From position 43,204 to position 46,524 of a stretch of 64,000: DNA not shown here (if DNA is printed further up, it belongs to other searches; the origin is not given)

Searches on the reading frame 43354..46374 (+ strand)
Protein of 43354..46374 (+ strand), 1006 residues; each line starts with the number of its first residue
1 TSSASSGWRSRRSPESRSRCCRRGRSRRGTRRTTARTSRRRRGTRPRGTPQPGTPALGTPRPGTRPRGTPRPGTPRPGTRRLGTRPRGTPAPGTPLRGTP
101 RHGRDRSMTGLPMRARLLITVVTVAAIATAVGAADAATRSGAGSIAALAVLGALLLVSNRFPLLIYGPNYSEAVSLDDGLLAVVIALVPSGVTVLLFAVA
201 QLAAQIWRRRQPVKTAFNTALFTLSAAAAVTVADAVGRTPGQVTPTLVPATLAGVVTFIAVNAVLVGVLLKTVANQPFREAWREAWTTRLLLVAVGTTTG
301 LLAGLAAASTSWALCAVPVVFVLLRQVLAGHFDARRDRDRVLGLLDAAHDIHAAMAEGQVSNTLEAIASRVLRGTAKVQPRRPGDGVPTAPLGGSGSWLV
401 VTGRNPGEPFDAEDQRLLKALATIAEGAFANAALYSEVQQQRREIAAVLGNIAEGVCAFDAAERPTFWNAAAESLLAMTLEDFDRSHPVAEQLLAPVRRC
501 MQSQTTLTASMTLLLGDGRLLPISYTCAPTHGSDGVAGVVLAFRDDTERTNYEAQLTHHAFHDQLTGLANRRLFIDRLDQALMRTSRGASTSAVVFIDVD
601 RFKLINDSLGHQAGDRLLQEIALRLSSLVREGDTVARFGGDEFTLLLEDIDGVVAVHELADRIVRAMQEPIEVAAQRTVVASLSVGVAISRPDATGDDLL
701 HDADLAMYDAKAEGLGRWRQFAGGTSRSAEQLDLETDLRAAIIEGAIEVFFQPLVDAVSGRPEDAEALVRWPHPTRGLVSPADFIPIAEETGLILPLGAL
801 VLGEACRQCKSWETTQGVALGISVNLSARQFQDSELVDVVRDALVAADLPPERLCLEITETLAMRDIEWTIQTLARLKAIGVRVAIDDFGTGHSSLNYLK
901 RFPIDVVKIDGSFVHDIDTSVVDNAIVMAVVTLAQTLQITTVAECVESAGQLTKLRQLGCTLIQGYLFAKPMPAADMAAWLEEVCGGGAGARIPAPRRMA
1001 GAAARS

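Call 9: search_protein_families(library=pfam, proteins=[window:43354-46374:+], max_evalue=0.001)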
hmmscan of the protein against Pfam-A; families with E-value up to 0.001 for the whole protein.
window:43354-46374:+ (1006 aa): 4 families
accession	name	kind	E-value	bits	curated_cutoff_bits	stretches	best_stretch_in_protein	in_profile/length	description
PF00563.25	EAL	-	1.6e-73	247.4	31.3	1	737-971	3-236/236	EAL domain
PF00990.26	GGDEF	-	1.2e-45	155.6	23.8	1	560-714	1-158/161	Diguanylate cyclase, GGDEF domain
PF08448.16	PAS_4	-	5.4e-06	27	23.1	1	451-550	3-109/110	PAS fold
PF00989.32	PAS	-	0.00011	22.6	22.6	1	445-545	3-112/113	PAS fold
